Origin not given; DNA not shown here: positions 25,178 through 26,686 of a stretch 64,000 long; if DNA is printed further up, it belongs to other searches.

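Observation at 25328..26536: Single-polypeptide fusion of AcpS-type phosphopantetheinyl transferase and LpxL-type late acyltransferase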

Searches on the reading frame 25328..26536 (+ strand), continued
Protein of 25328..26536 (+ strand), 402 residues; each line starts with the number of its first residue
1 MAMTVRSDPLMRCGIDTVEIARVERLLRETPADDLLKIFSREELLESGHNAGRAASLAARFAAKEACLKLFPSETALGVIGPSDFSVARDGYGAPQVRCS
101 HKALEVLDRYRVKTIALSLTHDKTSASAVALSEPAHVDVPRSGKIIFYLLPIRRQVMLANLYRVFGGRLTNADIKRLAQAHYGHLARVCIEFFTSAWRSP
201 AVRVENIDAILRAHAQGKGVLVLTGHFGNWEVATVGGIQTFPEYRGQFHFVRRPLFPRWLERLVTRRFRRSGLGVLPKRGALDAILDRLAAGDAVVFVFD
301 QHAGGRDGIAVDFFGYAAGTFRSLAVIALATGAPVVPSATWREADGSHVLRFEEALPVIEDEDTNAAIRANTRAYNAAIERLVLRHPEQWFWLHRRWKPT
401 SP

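Call 65: find_homologous_proteins(query=L081:1113-1487:+, max_evalue=0.00001)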
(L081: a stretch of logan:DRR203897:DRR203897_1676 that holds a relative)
Query L081:1113-1487:+ (125 aa): 1716 proteins with E <= 0.00001 among 1868 candidates; the best 120 are listed.
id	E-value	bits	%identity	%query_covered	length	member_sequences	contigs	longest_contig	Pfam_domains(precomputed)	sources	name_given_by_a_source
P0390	3.9e-75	267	100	100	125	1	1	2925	PF01648.26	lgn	-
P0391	4.6e-21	93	46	90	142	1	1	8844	PF01648.26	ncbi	-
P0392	1.9e-20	91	44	89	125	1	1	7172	PF01648.26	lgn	-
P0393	2.0e-19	88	49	100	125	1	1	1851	PF01648.26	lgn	-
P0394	3.0e-19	87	49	100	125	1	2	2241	PF01648.26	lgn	-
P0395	7.9e-19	86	46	88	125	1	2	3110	PF01648.26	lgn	-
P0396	1.3e-18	85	48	100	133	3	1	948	PF01648.26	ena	-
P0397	3.7e-18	84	47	100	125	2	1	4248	PF01648.26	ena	-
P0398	3.8e-18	84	45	88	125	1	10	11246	PF01648.26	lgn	-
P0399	5.0e-18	83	48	100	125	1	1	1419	PF01648.26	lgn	-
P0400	8.0e-18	83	42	100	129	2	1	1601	PF01648.26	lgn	-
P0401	8.8e-18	82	46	100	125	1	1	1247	PF01648.26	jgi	jgi:holo-[acyl-carrier protein] synthase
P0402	9.4e-18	82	40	100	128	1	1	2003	PF01648.26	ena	-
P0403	1.0e-17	82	42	100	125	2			PF01648.26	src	-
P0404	1.1e-17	82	47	100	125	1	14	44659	PF01648.26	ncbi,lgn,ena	-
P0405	1.2e-17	82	45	90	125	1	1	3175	PF01648.26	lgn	-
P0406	2.6e-17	81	46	100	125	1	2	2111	PF01648.26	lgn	-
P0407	2.8e-17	81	45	100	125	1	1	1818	PF01648.26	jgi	-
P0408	2.9e-17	81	46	100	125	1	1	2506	PF01648.26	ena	-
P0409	3.4e-17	81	43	100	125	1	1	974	PF01648.26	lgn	-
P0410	3.8e-17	80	45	100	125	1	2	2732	PF01648.26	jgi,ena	-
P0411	3.9e-17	80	45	90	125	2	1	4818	PF01648.26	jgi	jgi:holo-[acyl-carrier protein] synthase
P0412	6.2e-17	80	47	100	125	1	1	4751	PF01648.26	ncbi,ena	-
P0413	6.4e-17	80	46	100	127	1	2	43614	PF01648.26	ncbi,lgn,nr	ncbi:MAG: holo-ACP synthase [Deltaproteobacteria bacterium]|nr:holo-ACP synthase [Deltaproteobacteri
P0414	6.9e-17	80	43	100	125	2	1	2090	PF01648.26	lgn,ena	-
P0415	7.8e-17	79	47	100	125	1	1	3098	PF01648.26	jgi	-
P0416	8.1e-17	79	44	100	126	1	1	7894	PF01648.26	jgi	jgi:holo-[acyl-carrier protein] synthase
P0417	8.5e-17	79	42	100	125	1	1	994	PF01648.26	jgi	jgi:holo-[acyl-carrier protein] synthase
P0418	8.9e-17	79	46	100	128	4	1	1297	PF01648.26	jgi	jgi:holo-[acyl-carrier protein] synthase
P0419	1.1e-16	79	42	100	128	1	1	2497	PF01648.26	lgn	-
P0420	1.2e-16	79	42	100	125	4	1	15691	PF01648.26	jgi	jgi:holo-[acyl-carrier protein] synthase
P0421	1.4e-16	79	44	100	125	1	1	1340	PF01648.26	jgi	-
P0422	1.4e-16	79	44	100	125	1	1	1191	PF01648.26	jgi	jgi:holo-[acyl-carrier protein] synthase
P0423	2.5e-16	78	45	100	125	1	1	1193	PF01648.26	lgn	-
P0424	3.1e-16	78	45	100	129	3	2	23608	PF01648.26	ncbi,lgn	-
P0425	3.2e-16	77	42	100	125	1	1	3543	PF01648.26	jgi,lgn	jgi:holo-[acyl-carrier protein] synthase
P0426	4.5e-16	77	42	100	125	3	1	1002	PF01648.26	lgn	-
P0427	4.5e-16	77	45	98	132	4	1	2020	PF01648.26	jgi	jgi:holo-[acyl-carrier protein] synthase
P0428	5.1e-16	77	46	100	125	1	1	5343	PF01648.26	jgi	-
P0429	6.0e-16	77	42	98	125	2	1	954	PF01648.26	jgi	-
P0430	6.7e-16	76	43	100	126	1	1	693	PF01648.26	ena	-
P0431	6.7e-16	76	42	90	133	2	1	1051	PF01648.26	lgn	-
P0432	6.9e-16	76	46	100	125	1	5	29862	PF01648.26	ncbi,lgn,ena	-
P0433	7.1e-16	76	45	100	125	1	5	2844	PF01648.26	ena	-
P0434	7.9e-16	76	39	100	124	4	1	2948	PF01648.26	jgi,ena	jgi:holo-[acyl-carrier protein] synthase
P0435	8.7e-16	76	43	90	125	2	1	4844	PF01648.26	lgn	-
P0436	9.4e-16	76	40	100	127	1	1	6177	PF01648.26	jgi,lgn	jgi:holo-[acyl-carrier protein] synthase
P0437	9.7e-16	76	41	89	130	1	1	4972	PF01648.26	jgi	jgi:holo-[acyl-carrier protein] synthase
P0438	1.1e-15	76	44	100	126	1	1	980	PF01648.26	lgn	-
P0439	1.1e-15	76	43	100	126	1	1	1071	PF01648.26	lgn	-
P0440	1.3e-15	76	41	100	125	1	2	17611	PF01648.26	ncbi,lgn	ncbi:MAG: holo-ACP synthase [Planctomycetota bacterium]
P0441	1.9e-15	75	45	100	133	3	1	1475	PF01648.26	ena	-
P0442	2.0e-15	75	44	100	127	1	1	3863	PF01648.26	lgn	-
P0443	2.3e-15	75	39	91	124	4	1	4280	PF01648.26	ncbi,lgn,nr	ncbi:MAG: holo-ACP synthase [Candidatus Krumholzibacteria bacterium]|nr:holo-ACP synthase [Candidatu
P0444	2.6e-15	75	39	100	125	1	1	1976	PF01648.26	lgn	-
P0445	2.7e-15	74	43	100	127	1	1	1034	PF01648.26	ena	-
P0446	3.1e-15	74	45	100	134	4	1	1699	PF01648.26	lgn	-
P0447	3.3e-15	74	43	98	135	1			PF01648.26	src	-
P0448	3.3e-15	74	42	100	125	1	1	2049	PF01648.26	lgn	-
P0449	3.3e-15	74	42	100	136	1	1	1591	PF01648.26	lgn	-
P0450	3.4e-15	74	46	100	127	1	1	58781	PF01648.26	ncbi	ncbi:MAG: holo-ACP synthase [Candidatus Binatia bacterium]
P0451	3.9e-15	74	45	100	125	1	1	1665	PF01648.26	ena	-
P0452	4.0e-15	74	41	91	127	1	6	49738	PF01648.26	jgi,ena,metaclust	metaclust:\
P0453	4.4e-15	74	40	89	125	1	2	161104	PF01648.26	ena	-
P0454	4.7e-15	74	39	91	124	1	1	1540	PF01648.26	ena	-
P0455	4.7e-15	74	46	100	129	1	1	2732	PF01648.26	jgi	jgi:holo-[acyl-carrier protein] synthase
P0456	4.8e-15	74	42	100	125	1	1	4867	PF01648.26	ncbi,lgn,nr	ncbi:MAG: holo-ACP synthase [Planctomycetes bacterium]|nr:holo-ACP synthase [Planctomycetota bacteri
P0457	5.3e-15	74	45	100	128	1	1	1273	PF01648.26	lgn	-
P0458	5.4e-15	74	39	100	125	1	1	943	PF01648.26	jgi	jgi:holo-[acyl-carrier protein] synthase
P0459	5.7e-15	73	45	100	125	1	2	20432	PF01648.26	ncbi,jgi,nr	ncbi:MAG TPA: holo-ACP synthase [Candidatus Limnocylindria bacterium]|jgi:holo-[acyl-carrier protein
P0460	5.8e-15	73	43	100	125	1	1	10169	PF01648.26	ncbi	ncbi:MAG: holo-ACP synthase [Planctomycetota bacterium]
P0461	6.9e-15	73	43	100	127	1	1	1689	PF01648.26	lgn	-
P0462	7.0e-15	73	43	97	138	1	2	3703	PF01648.26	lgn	-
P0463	7.0e-15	73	42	100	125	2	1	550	PF01648.26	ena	-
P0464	7.6e-15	73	41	100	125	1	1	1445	PF01648.26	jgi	jgi:holo-[acyl-carrier protein] synthase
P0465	7.9e-15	73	41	100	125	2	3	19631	PF01648.26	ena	-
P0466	9.8e-15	73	44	100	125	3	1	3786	PF01648.26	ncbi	-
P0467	1.0e-14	73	49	77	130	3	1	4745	PF01648.26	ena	-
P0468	1.1e-14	73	38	100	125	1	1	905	PF01648.26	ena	-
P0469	1.1e-14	72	43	100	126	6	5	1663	PF01648.26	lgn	-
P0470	1.2e-14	72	42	98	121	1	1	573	PF01648.26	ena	-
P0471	1.3e-14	72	45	100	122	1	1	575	PF01648.26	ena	-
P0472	1.3e-14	72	41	100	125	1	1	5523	PF01648.26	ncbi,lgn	-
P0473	1.8e-14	72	42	100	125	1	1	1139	PF01648.26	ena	-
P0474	1.8e-14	72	46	100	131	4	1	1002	PF01648.26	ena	-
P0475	1.9e-14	72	42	98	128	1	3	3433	PF01648.26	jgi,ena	jgi:holo-[acyl-carrier protein] synthase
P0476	2.0e-14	72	43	98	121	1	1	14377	PF01648.26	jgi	jgi:holo-[acyl-carrier protein] synthase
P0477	2.1e-14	72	38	91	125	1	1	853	PF01648.26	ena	-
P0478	2.3e-14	71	44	94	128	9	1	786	PF01648.26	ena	-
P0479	2.4e-14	71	41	97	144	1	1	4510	PF01648.26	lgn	-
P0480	2.4e-14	71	40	100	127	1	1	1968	PF01648.26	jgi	jgi:holo-[acyl-carrier protein] synthase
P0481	2.5e-14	71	41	90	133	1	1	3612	PF01648.26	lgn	-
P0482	2.5e-14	71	43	98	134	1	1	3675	PF01648.26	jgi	jgi:holo-[acyl-carrier protein] synthase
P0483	2.8e-14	71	43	100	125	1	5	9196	PF01648.26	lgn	-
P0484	2.8e-14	71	42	100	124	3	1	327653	PF01648.26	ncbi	-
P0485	3.0e-14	71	39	100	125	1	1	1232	PF01648.26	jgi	jgi:holo-[acyl-carrier protein] synthase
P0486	3.0e-14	71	41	100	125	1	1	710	PF01648.26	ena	-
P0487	3.1e-14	71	38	91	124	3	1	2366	PF01648.26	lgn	-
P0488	3.1e-14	71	43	98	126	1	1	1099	PF01648.26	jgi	jgi:holo-[acyl-carrier protein] synthase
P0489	3.3e-14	71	40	100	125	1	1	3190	PF01648.26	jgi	jgi:holo-[acyl-carrier protein] synthase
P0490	3.3e-14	71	43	100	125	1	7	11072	PF01648.26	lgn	-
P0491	3.6e-14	71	41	98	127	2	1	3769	PF01648.26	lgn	-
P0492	4.0e-14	71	42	96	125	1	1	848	PF01648.26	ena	-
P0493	4.4e-14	71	43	100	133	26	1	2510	PF01648.26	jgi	jgi:holo-[acyl-carrier protein] synthase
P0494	4.5e-14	71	41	89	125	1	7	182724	PF01648.26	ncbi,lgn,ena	-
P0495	4.6e-14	70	39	100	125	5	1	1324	PF01648.26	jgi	jgi:holo-[acyl-carrier protein] synthase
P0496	5.6e-14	70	42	98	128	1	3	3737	PF01648.26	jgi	-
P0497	5.8e-14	70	42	98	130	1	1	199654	PF01648.26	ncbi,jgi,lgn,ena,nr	ncbi:MAG TPA: holo-ACP synthase [Candidatus Binataceae bacterium]|nr:holo-ACP synthase [Candidatus B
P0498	5.8e-14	70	42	100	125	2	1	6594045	PF01648.26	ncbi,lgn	ncbi:MAG: holo-ACP synthase [Planctomycetota bacterium]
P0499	5.9e-14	70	43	98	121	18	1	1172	PF01648.26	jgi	jgi:holo-[acyl-carrier protein] synthase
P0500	6.3e-14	70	42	100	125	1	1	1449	PF01648.26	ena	-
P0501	6.4e-14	70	39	100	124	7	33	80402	PF01648.26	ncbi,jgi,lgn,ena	-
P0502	6.6e-14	70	40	100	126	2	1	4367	PF01648.26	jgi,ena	-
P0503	6.6e-14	70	40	100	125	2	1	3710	PF01648.26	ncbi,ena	-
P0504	7.1e-14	70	43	100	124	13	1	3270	PF01648.26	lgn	-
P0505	7.5e-14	70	40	98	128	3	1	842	PF01648.26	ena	-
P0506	7.5e-14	70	44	100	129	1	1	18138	PF01648.26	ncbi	-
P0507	8.0e-14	70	41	83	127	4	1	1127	PF01648.26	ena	-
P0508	8.2e-14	70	36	96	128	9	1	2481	PF01648.26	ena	-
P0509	8.3e-14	70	38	100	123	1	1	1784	PF01648.26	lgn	-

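Call 66: find_encoding_contigs(protein=P0391, flank=6000, max_places=1)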
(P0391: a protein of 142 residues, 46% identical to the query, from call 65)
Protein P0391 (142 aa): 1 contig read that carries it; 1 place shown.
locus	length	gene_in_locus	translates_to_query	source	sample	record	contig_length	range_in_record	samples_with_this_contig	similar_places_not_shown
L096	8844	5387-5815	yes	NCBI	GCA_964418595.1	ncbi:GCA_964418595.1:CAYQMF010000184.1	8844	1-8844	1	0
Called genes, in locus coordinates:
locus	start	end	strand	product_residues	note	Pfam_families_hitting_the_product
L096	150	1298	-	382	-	PF03734:YkuD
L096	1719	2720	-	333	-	PF01408:GFO_IDH_MocA, PF22725:GFO_IDH_MocA_C3, PF02894:GFO_IDH_MocA_C (faint)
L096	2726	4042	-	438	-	PF03331:LpxC, PF22817:ApeP-like (weak), PF07977:FabA, PF22818:ApeI-like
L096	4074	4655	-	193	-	PF03938:OmpH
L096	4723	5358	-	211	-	PF00254:FKBP_C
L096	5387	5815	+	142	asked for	PF01648:ACPS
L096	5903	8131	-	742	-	PF19313:DUF5916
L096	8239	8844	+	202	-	?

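Call 67: find_encoding_contigs(protein=P0392, flank=6000, max_places=1)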
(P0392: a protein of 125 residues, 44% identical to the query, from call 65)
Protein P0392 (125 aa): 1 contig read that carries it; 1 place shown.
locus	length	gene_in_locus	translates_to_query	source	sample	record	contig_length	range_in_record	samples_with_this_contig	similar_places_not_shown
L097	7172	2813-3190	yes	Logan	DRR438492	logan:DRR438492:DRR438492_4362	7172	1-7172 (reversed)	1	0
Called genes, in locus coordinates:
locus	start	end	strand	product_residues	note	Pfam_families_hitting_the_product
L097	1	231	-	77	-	?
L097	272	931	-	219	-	PF03938:OmpH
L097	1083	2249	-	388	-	PF01053:Cys_Met_Meta_PP, PF00155:Aminotran_1_2 (weak)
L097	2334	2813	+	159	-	PF14464:Prok-JAB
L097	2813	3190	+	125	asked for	PF01648:ACPS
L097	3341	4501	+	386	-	-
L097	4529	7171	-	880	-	?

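Call 78: search_dna_similar(query=window:25328-26533:+, collection=plasmids, mode=protein, max_evalue=1e-8, max_rows=25)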
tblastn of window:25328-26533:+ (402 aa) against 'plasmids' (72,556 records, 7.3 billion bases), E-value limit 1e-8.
Records with a match: 26; places in all: 26; records where one place covers at least 80% of the query: 0.
Best place of each record, by identity: <60% 26.
By first word of the organism name: Paracoccus 4; Pseudomonas 3; Sinorhizobium 3; Neisseria 2; Caballeronia 2; Hyphomicrobiales 1; Salmonella 1; Paraburkholderia 1; Chondrinema 1; Jannaschia 1; and 7 more.
By predicted mobility (MOB-suite, as given by PLSDB): non-mobilizable 19; mobilizable 4; conjugative 3.
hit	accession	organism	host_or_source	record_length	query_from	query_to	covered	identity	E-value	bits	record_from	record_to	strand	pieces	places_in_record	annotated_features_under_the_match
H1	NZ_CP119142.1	Neisseria gonorrhoeae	Homo sapiens,whole organism,synovial ...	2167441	143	398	64%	28.9%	2e-19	98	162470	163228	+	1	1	none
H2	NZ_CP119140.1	Neisseria gonorrhoeae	Homo sapiens,whole organism,blood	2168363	143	398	64%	28.9%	2e-19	98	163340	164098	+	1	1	none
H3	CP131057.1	Hyphomicrobiales bacterium UR115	tomato,bacteria,rhizosphere soil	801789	180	398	54%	33.3%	3e-15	86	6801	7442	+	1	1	none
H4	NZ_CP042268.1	Pseudomonas aeruginosa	Homo sapiens,sputum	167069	143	402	65%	28.0%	2e-12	76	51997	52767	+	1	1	lipid A biosynthesis lauroyl acyltransferase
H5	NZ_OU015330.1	Salmonella enterica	Homo sapiens,feces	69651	141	398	64%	27.9%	5e-9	66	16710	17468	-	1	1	lpxP: kdo(2)-lipid IV(A) palmitoleoyltransferase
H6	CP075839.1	Pseudomonas aeruginosa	Homo sapiens,Cell culture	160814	143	402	65%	27.7%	5e-12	76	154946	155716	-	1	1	lipid A biosynthesis lauroyl acyltransferase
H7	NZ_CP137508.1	Pseudomonas aeruginosa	Homo sapiens,Bacterial culture sample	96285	143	402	65%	27.7%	7e-12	75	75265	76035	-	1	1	lipid A biosynthesis lauroyl acyltransferase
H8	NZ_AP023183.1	Paraburkholderia sp. PGU19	Physopelta gutta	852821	143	402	65%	27.2%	5e-10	69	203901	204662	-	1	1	lipid A biosynthesis lauroyl acyltransferase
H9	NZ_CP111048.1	Chondrinema litorale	Seaweed,red alga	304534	145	402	64%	26.0%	1e-19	99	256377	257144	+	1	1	lysophospholipid acyltransferase family protein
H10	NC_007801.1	Jannaschia sp. CCS1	-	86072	184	398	53%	30.9%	1e-13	81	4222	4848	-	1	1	lysophospholipid acyltransferase family protein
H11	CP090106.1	Sinorhizobium meliloti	Medicago,Cell culture,Plant nodule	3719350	153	397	61%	27.1%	3e-9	67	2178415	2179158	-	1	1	lipid A biosynthesis lauroyl acyltransferase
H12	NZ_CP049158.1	Caballeronia sp. SBC1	whole organism,soil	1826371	146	398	63%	26.2%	5e-10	69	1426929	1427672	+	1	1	none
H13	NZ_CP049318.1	Caballeronia sp. SBC2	whole organism,soil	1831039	146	398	63%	26.2%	5e-10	69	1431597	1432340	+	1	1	none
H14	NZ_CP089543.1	Spirosoma oryzicola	Single cell,Surface layer of rice grains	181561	145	398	63%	26.0%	1e-13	81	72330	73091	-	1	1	lysophospholipid acyltransferase family protein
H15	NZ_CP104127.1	Sinorhizobium sp. M103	Phaseolus vulgaris,cell ...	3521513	153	397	61%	26.8%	5e-11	72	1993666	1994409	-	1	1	none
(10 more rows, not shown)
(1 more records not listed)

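Call 79: get_annotated_region(hit=H11, flank=7000)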
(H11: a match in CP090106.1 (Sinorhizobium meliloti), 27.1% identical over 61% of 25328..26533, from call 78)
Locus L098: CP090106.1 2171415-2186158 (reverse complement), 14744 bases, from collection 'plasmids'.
description: Sinorhizobium meliloti strain Ak57 plasmid pSymB, complete sequence
organism: Sinorhizobium meliloti (NCBI taxid 382)
taxonomy: Bacteria; Pseudomonadota; Alphaproteobacteria; Hyphomicrobiales; Rhizobiaceae; Sinorhizobium; Sinorhizobium meliloti
host: -; source: Medicago,Cell culture,Plant nodule; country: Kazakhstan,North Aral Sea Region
typing (MOB-suite, as given by PLSDB): non-mobilizable
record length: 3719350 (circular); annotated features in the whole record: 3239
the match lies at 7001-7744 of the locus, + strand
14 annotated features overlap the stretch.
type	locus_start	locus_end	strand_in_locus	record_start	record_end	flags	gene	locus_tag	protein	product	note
CDS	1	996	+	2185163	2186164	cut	cobD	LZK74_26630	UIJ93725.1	threonine-phosphate decarboxylase CobD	-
CDS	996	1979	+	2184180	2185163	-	cbiB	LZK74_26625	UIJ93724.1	adenosylcobinamide-phosphate synthase CbiB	-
CDS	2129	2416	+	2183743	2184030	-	-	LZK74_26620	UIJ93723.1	acyl carrier protein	-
CDS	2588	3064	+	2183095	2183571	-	-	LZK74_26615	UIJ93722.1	beta-hydroxyacyl-ACP dehydratase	-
CDS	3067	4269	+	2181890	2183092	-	-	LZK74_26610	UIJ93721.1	beta-ketoacyl-ACP synthase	-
CDS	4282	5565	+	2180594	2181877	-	-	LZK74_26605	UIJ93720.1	beta-ketoacyl-ACP synthase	-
CDS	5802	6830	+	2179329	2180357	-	-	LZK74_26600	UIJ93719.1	zinc-binding dehydrogenase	-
CDS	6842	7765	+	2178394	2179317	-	-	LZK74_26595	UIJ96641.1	lipid A biosynthesis lauroyl acyltransferase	-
CDS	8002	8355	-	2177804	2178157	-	-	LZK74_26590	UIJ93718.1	VOC family protein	-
CDS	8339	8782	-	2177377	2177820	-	-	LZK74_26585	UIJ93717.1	SRPBCC family protein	-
CDS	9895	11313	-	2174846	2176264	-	-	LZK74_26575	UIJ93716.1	sodium:alanine symporter family protein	-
CDS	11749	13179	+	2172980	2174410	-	gndA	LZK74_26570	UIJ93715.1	NADP-dependent phosphogluconate dehydrogenase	-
CDS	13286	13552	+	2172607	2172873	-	-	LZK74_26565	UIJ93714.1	hypothetical protein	-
CDS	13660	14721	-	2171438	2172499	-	-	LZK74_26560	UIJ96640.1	LacI family transcriptional regulator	-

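Call 83: find_encoding_contigs(protein=P0102, flank=7000, max_places=1)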
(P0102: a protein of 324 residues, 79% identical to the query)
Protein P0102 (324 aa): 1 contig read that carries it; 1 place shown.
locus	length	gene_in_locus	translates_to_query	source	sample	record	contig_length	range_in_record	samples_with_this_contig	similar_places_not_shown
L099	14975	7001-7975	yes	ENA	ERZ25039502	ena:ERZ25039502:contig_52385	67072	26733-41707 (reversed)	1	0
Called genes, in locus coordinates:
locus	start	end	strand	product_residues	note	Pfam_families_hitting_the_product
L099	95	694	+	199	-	PF00106:adh_short, PF08659:KR, PF13561:adh_short_C2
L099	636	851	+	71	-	PF13561:adh_short_C2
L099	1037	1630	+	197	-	PF08659:KR, PF00106:adh_short, PF13561:adh_short_C2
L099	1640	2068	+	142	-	PF00550:PP-binding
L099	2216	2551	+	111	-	-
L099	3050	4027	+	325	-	PF00109:ketoacyl-synt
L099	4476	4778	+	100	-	-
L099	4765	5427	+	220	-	PF08843:AbiEii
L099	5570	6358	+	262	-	PF00109:ketoacyl-synt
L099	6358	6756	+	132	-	PF02801:Ketoacyl-synt_C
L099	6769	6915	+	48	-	-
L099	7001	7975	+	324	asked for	PF03279:Lip_A_acyltrans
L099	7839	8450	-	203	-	-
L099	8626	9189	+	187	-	PF01757:Acyl_transf_3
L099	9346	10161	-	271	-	PF11004:Kdo_hydroxy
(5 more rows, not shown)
